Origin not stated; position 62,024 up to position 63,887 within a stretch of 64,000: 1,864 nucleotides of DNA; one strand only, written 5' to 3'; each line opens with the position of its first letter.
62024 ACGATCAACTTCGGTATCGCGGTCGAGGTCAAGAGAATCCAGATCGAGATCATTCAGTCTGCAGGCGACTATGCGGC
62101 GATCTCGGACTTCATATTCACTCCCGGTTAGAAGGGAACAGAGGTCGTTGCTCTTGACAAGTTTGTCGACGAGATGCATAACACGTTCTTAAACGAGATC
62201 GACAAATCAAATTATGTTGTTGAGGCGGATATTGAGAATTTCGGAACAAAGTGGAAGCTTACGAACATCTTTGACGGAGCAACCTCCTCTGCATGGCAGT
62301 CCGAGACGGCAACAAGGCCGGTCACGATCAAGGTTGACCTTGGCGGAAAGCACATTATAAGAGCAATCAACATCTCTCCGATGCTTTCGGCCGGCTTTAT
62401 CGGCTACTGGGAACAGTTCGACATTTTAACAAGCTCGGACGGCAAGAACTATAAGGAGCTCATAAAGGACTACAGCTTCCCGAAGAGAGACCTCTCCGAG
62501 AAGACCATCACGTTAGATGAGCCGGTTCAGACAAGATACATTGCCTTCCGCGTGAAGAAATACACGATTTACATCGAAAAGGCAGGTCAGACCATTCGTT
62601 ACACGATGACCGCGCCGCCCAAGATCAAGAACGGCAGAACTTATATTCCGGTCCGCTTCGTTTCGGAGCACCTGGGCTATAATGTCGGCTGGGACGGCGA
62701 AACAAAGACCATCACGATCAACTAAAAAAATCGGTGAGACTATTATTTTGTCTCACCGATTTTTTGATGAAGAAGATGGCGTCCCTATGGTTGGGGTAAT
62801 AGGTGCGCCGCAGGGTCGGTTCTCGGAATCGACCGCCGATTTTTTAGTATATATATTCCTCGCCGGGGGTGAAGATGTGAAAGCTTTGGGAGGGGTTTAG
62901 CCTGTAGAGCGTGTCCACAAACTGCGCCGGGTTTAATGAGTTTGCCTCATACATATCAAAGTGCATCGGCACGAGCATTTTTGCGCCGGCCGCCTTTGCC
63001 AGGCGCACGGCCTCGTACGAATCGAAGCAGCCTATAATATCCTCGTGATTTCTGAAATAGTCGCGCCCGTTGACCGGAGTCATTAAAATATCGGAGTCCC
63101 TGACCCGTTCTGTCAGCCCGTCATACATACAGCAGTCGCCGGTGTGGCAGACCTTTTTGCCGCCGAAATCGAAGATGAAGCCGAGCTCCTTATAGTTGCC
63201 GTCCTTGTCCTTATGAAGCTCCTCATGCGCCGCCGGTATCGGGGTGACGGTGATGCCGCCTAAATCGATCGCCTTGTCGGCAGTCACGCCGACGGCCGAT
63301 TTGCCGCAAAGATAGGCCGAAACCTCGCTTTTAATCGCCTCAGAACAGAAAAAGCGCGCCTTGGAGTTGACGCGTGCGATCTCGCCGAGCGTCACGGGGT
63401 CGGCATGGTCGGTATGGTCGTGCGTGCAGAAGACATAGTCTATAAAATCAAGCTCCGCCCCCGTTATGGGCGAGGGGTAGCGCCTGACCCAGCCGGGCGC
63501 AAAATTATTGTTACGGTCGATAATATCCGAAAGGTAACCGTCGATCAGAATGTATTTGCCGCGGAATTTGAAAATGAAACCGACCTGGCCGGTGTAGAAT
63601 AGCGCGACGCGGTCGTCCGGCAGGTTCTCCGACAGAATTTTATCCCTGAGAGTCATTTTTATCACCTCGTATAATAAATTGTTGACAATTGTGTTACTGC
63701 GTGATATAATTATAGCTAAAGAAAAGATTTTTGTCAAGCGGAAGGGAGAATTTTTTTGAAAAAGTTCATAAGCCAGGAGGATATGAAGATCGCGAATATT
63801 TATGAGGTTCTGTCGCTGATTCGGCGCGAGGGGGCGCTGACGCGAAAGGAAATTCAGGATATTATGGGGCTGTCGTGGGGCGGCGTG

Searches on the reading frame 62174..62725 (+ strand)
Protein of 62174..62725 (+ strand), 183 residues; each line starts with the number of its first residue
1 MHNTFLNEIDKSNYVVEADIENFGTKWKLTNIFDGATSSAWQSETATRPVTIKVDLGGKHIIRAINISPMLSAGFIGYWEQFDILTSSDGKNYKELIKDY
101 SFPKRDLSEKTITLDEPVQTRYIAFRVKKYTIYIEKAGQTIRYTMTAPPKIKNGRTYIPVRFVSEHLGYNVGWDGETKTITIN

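Call 5: search_protein_families(library=pfam, proteins=[window:62174-62725:+], max_evalue=0.01)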
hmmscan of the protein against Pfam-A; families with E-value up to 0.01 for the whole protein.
window:62174-62725:+ (183 aa): 3 families
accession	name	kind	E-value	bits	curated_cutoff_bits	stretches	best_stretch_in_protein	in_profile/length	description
PF07833.16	Cu_amine_oxidN1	-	2e-16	60.3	24.2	1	108-182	40-108/108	Copper amine oxidase N-terminal domain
PF00754.31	F5_F8_type_C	-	2.1e-16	60.6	28.2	1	24-130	9-115/127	F5/8 type C domain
PF22633.2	F5_F8_type_C_2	-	2.1e-10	41.5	27.8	1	31-124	1-90/91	NedA-like, galactose-binding domain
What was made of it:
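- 62566..62567 (+): B2 lesion 3: junction of a 309-nt in-frame deletion that removes the end of the fourth F5/8 domain and the first half of the stalk domain. The Pfam coordinates are truncated: F5/8 ends at profile position 115 of 127 and the stalk domain starts at 40 of 108 (call 5).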

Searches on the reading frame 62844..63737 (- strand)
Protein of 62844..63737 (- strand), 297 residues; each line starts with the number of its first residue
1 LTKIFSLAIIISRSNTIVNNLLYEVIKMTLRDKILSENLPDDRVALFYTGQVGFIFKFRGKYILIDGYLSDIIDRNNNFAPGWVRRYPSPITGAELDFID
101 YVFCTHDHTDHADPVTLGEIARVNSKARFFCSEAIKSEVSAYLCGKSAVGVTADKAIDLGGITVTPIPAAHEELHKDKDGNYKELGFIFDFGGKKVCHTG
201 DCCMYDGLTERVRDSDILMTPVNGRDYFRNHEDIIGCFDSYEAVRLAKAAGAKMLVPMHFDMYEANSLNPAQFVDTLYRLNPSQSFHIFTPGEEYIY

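Call 15: search_protein_families(library=pfam, proteins=[window:62844-63737:-], max_evalue=0.001)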
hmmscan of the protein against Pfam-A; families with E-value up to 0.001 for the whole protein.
window:62844-63737:- (297 aa): 2 families
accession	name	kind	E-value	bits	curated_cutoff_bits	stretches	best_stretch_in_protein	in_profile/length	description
PF12706.13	Lactamase_B_2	-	2.3e-23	83.3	27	1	63-260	3-200/200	Beta-lactamase superfamily domain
PF13483.12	Lactamase_B_3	-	1.2e-15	58.3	24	1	48-259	4-160/160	Beta-lactamase superfamily domain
